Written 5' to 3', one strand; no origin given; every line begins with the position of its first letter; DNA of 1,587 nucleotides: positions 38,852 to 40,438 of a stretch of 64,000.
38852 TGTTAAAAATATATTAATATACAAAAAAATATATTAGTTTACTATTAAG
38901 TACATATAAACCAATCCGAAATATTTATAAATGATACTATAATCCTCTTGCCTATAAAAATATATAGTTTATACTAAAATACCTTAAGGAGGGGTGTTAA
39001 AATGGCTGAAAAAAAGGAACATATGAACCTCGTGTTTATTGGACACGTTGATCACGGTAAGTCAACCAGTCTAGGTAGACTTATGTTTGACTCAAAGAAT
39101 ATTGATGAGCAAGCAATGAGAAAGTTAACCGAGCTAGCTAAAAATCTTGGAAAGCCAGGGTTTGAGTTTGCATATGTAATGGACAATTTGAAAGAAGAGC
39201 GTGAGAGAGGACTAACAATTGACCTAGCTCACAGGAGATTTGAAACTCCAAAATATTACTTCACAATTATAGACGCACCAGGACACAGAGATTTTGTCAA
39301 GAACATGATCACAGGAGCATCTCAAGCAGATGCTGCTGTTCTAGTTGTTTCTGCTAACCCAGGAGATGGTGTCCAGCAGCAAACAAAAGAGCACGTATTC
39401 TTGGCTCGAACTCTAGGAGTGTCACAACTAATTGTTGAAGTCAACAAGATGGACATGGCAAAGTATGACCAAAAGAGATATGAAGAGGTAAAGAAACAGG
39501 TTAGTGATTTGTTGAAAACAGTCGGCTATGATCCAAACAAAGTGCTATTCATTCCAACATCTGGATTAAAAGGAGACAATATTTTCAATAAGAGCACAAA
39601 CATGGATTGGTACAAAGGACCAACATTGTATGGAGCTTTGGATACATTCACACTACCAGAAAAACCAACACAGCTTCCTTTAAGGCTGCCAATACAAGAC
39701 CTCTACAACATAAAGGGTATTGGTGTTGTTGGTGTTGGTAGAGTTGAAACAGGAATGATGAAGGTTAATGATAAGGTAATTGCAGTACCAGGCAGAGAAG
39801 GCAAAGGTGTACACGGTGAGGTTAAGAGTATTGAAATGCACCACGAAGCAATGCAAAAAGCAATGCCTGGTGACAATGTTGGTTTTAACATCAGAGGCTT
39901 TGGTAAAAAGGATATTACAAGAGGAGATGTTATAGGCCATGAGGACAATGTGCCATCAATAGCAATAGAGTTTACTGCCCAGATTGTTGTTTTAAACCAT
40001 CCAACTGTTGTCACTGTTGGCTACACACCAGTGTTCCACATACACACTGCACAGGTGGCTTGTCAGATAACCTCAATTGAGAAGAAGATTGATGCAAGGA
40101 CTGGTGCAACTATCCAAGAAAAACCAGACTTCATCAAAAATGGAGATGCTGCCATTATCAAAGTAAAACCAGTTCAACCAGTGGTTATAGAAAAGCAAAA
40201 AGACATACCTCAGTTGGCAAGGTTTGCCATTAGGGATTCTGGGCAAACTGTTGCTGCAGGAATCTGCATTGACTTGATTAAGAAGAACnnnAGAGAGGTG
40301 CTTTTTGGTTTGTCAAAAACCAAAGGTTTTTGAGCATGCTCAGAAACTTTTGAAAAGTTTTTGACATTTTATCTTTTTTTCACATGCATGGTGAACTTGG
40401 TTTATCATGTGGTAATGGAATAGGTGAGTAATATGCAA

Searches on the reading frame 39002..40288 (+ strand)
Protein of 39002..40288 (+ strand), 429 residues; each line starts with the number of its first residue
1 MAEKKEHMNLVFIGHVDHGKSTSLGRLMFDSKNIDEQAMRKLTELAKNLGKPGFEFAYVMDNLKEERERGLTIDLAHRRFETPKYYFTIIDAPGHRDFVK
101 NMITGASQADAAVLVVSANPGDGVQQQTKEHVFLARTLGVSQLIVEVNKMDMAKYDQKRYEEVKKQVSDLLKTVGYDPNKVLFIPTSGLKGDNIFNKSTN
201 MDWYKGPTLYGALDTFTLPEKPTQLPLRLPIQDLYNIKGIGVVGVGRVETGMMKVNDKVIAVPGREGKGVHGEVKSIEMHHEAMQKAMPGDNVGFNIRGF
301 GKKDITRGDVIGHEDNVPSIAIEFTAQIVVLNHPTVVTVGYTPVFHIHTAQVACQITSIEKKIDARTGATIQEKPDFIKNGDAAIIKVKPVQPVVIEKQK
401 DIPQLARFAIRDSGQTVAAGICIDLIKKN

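Call 39: search_protein_families(library=ncbifam, proteins=[window:39002-40288:+], max_evalue=0.00001)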
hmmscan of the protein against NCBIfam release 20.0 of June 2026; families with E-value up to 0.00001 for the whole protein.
window:39002-40288:+ (429 aa): 35 families (the best 25 are shown)
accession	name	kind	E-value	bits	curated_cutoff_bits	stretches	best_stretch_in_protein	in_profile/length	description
NF008969.0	PRK12317.1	subfamily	1.8e-211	702.2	502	1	1-428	1-424/426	elongation factor 1-alpha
TIGR00483.1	EF-1_alpha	equivalog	3e-201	668.4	540.1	1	1-428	1-425/427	translation elongation factor EF-1 subunit alpha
NF004035.0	PRK05506.1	subfamily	1.8e-89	300.7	715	1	3-423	20-431/632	bifunctional sulfate adenylyltransferase subunit 1/adenylylsulfate kinase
TIGR02034.1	CysN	subfamily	7.1e-83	278.9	336.1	1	10-421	3-405/406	sulfate adenylyltransferase, large subunit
NF003478.0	PRK05124.1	equivalog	2.9e-81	273.4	590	1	3-426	23-437/475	sulfate adenylyltransferase subunit CysN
NF000766.0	PRK00049.1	subfamily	2e-76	257.3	449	1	3-426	8-395/396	elongation factor Tu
NF009372.0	PRK12735.1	subfamily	2.2e-72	244.1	479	1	3-426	8-395/396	elongation factor Tu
NF009373.0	PRK12736.1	subfamily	2.3e-72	243.9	452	1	4-425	9-392/394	elongation factor Tu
TIGR00485.1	EF-Tu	equivalog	3.6e-69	233.4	522.4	1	3-426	8-393/394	elongation factor Tu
TIGR00475.1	selB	equivalog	6.8e-44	150.5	242.25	1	8-333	1-280/581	selenocysteine-specific translation elongation factor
NF003077.0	PRK04000.1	equivalog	3e-27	95.8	315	1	3-333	5-336/412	translation initiation factor IF-2 subunit gamma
TIGR03680.1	eif2g_arch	equivalog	1.8e-26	93.3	514.5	1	5-332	3-331/407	translation initiation factor IF-2 subunit gamma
TIGR01394.1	TypA_BipA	equivalog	4.5e-24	84.6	757.3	1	9-318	3-291/594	translational GTPase TypA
TIGR01393.1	lepA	equivalog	5.4e-21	74.6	533.9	1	8-316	4-278/595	translation elongation factor 4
NF007583.0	PRK10218.1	equivalog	5.8e-19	67.5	1260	1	8-318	6-295/607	ribosome-dependent GTPase TypA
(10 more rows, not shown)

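Call 60: find_homologous_proteins(query=window:39002-40288:+, max_evalue=1e-100)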
Query window:39002-40288:+ (429 aa): 7998 proteins with E <= 1e-100 among 8000 candidates; the best 120 are listed.
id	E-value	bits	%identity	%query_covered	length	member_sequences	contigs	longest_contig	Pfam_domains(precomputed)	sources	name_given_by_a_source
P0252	2.1e-249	845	87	100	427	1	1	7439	PF03143.24,PF22594.3,PF00009.34,PF03144.32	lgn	-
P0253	3.6e-246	835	85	99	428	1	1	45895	PF03143.24,PF22594.3,PF00009.34,PF03144.32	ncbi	ncbi:MAG: translation elongation factor EF-1 subunit alpha [Candidatus Woesearchaeota archaeon]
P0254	2.2e-244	829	84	100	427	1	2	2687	PF03143.24,PF22594.3,PF00009.34,PF03144.32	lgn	-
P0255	7.8e-242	820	85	100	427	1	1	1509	PF01926.30,PF03143.24,PF22594.3,PF00009.34,PF03144.32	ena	-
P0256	6.2e-234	794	81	100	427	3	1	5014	PF03143.24,PF22594.3,PF00009.34,PF03144.32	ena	-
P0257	2.3e-229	779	79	100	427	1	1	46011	PF03143.24,PF22594.3,PF00009.34,PF03144.32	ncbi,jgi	-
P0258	3.6e-228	775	77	100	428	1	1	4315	PF03143.24,PF22594.3,PF00009.34,PF03144.32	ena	-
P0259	5.3e-228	775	77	100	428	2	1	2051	PF03143.24,PF22594.3,PF00009.34,PF03144.32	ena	-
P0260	7.0e-228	774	78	100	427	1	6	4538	PF03143.24,PF22594.3,PF00009.34,PF03144.32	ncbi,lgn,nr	ncbi:MAG: Elongation factor 1-alpha [Candidatus Woesearchaeota archaeon]|nr:Elongation factor 1-alph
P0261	1.7e-227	773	77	100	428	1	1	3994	PF03143.24,PF22594.3,PF00009.34,PF03144.32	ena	-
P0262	7.9e-227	771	76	100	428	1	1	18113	PF03143.24,PF22594.3,PF00009.34,PF03144.32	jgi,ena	-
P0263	1.2e-226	770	77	100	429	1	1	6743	PF03143.24,PF22594.3,PF00009.34,PF03144.32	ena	-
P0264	2.1e-226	770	77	100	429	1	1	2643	PF03143.24,PF22594.3,PF00009.34,PF03144.32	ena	-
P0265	4.3e-226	769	79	100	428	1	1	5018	PF03143.24,PF22594.3,PF00009.34,PF03144.32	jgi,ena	-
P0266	1.0e-225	767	76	100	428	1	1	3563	PF03143.24,PF22594.3,PF00009.34,PF03144.32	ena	-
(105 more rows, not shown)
